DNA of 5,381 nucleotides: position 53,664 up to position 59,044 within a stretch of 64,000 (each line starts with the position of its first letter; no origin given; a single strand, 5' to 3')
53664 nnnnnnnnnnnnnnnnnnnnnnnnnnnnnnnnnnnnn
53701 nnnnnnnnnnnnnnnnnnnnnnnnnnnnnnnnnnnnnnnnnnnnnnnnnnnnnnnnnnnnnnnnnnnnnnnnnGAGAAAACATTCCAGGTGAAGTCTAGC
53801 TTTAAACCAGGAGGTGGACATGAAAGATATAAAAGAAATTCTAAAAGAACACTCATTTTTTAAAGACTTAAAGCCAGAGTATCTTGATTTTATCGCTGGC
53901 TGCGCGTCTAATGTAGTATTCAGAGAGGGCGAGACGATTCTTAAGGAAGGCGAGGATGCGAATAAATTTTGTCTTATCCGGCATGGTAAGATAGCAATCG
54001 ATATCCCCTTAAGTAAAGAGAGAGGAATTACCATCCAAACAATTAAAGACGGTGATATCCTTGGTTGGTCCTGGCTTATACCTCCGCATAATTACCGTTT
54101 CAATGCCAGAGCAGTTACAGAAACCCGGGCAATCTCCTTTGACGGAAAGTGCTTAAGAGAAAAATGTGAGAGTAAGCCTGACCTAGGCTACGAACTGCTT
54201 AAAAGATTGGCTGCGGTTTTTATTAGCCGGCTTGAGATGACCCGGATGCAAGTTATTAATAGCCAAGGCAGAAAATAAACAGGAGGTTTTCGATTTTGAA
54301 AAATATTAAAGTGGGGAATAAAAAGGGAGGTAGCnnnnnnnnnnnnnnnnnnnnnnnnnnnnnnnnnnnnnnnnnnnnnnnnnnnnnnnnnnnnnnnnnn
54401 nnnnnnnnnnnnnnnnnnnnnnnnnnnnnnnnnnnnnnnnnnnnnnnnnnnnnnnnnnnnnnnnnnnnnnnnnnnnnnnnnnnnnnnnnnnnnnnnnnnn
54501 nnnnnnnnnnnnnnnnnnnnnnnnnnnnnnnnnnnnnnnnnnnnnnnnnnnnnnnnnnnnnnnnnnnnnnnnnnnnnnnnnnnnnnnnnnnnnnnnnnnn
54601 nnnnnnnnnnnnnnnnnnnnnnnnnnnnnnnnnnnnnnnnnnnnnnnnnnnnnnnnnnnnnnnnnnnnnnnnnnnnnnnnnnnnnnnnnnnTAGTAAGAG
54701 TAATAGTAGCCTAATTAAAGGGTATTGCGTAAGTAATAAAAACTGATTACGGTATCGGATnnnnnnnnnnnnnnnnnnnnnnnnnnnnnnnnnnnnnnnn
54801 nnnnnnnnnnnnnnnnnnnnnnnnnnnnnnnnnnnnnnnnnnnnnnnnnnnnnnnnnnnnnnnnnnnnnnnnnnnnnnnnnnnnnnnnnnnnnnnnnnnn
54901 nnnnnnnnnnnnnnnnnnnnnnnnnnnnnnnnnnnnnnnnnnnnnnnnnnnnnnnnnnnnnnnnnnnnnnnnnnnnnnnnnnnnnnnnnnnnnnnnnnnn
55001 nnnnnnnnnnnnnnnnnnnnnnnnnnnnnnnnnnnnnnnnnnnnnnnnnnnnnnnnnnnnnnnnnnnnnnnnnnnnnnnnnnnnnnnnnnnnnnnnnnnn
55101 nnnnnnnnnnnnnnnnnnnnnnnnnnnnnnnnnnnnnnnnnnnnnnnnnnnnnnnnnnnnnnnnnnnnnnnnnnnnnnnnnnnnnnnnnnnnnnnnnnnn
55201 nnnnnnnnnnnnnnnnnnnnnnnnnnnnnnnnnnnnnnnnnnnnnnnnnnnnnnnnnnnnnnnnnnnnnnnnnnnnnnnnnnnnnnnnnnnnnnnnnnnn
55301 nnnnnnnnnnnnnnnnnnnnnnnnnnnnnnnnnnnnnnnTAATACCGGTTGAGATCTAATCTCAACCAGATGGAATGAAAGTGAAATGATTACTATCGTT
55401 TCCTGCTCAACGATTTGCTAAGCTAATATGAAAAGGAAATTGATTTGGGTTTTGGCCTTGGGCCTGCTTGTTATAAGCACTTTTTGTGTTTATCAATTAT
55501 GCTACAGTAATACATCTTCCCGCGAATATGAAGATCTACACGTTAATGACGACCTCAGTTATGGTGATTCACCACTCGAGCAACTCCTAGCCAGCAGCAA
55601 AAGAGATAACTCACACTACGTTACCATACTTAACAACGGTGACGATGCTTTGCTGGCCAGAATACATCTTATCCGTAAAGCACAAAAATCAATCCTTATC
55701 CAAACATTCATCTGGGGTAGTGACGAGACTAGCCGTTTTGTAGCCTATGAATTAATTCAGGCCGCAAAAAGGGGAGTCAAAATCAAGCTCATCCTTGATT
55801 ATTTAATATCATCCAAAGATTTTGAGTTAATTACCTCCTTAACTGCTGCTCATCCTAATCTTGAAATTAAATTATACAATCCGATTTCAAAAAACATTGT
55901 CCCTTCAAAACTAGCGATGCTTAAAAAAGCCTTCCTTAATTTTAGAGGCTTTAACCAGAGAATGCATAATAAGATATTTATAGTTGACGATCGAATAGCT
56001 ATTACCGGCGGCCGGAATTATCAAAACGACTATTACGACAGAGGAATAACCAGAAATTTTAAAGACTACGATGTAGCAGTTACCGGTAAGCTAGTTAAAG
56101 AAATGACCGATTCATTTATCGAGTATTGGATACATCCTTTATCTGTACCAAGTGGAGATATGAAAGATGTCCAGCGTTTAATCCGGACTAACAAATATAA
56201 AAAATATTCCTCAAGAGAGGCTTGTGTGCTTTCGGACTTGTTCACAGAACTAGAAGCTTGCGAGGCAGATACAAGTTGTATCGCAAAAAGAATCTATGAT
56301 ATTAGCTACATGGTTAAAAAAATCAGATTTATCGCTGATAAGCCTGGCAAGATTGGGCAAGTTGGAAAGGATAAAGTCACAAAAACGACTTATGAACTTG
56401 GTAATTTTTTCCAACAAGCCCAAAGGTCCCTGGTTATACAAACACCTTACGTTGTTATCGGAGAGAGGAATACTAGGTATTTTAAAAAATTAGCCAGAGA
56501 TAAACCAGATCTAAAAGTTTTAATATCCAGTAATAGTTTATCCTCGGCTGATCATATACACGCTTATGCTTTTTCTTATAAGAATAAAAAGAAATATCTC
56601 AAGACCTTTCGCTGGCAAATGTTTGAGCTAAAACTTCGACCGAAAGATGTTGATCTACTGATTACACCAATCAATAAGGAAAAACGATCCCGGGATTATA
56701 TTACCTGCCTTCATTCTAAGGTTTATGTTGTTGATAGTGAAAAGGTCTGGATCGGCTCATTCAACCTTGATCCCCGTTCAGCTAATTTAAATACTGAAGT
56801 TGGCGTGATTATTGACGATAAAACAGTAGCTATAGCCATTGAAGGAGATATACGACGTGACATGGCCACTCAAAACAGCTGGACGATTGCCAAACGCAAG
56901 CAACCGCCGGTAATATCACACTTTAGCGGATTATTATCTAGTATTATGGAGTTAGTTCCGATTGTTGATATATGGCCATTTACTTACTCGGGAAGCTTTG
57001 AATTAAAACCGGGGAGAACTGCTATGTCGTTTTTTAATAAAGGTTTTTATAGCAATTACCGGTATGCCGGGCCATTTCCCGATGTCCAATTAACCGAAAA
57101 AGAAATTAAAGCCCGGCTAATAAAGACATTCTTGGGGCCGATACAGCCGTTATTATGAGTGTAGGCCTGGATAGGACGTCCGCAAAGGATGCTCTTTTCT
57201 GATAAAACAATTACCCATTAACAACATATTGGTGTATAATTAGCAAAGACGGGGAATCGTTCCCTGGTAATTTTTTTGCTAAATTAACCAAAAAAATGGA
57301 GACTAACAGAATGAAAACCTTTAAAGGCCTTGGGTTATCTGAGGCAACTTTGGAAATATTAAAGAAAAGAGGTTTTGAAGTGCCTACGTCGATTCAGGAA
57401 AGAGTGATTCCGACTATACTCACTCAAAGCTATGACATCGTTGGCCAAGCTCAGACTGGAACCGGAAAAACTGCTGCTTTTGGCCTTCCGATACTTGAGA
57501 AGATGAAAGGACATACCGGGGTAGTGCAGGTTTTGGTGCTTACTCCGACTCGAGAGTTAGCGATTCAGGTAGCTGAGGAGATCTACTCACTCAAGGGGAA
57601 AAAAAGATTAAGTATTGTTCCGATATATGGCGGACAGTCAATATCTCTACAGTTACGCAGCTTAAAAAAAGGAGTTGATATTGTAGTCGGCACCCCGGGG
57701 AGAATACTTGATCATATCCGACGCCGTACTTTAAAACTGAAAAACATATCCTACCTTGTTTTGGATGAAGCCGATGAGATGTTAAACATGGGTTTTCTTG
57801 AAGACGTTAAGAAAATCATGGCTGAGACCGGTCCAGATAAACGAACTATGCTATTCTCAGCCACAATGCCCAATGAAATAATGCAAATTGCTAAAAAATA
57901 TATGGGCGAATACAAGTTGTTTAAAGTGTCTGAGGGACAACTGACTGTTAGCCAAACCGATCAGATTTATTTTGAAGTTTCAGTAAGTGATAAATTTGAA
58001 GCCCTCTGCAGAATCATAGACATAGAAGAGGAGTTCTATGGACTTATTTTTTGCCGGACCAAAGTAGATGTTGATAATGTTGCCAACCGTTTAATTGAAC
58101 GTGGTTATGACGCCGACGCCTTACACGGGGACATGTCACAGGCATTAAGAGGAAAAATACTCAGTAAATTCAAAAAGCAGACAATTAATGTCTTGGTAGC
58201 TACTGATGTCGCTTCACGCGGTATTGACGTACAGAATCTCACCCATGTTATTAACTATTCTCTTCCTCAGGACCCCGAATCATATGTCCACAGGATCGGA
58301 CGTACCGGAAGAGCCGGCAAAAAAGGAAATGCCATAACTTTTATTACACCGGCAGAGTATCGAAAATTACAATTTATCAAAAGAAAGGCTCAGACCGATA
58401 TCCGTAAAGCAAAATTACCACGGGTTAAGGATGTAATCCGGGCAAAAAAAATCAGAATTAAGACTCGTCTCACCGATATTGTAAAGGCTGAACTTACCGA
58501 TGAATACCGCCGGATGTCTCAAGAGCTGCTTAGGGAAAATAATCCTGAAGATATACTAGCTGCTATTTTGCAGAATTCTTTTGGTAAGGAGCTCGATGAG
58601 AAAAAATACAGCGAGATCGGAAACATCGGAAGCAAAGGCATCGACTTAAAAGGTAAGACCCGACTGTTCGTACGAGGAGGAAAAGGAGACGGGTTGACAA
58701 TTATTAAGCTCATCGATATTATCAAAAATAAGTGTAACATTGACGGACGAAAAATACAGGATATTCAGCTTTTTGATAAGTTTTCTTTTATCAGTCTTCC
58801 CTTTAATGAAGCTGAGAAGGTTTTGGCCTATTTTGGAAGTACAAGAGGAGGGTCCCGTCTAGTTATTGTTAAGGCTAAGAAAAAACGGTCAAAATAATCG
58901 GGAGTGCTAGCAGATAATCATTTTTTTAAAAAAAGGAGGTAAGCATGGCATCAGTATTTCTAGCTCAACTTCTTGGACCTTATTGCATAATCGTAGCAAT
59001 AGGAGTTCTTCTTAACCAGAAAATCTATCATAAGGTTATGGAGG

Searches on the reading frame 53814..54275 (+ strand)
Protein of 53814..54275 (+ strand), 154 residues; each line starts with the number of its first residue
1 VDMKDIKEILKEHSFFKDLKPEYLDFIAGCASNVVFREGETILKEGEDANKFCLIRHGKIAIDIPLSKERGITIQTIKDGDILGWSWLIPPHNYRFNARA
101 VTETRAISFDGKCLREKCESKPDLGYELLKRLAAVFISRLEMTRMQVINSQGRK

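Call 10: search_protein_families(library=pfam, proteins=[window:53814-54275:+], max_evalue=0.001)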
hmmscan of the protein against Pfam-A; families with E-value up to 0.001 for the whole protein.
window:53814-54275:+ (154 aa): 1 family
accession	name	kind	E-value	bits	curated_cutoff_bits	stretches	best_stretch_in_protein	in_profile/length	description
PF00027.35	cNMP_binding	-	6.8e-14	52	27.5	1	34-120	2-88/89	Cyclic nucleotide-binding domain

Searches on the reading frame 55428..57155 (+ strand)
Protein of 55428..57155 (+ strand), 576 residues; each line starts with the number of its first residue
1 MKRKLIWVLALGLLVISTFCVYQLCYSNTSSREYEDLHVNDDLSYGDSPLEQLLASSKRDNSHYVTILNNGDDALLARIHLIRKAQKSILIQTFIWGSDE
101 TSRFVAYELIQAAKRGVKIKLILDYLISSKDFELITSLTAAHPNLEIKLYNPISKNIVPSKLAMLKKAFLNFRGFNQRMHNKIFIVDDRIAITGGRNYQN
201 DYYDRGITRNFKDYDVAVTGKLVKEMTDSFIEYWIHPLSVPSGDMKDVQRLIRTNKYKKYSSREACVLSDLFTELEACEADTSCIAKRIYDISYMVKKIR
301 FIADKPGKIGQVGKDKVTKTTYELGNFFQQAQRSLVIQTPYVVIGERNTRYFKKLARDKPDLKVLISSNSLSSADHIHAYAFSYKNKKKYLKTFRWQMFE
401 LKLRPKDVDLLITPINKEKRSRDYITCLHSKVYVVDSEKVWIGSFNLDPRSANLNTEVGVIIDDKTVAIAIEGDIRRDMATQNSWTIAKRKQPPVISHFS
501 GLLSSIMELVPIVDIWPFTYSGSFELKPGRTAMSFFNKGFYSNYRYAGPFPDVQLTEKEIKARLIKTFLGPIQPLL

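Call 10: search_protein_families(library=pfam, proteins=[window:55428-57155:+], max_evalue=0.001)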
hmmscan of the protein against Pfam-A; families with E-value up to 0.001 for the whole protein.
window:55428-57155:+ (576 aa): 2 families
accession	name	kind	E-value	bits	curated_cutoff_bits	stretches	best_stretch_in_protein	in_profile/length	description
PF13091.12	PLDc_2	-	3.7e-32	111.4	27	2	327-477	4-130/132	PLD-like domain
PF00614.28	PLDc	-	9.5e-11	41.7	21.9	2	178-201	4-27/28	Phospholipase D Active site motif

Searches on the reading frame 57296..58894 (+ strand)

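Call 21: search_protein_families(library=pfam, proteins=[window:57296-58894:+], max_evalue=0.001)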
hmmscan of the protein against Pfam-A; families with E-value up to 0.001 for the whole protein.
window:57296-58894:+ (533 aa): 5 families
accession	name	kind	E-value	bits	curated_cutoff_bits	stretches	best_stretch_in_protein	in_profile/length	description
PF00270.35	DEAD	-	6.8e-49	166.2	26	1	31-197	1-166/167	DEAD/DEAH box helicase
PF00271.37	Helicase_C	-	3e-34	118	23.5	1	232-341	1-110/110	Helicase conserved C-terminal domain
PF03880.21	DbpA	-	2.6e-13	50.3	25.6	1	456-522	1-67/72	DbpA RNA binding domain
PF04851.21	ResIII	-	3.4e-08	34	22.5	1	33-191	7-162/164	Type III restriction enzyme, res subunit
PF25399.1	DeaD_dimer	-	0.00017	22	23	1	375-432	1-60/67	RNA helicase DeaD dimerization domain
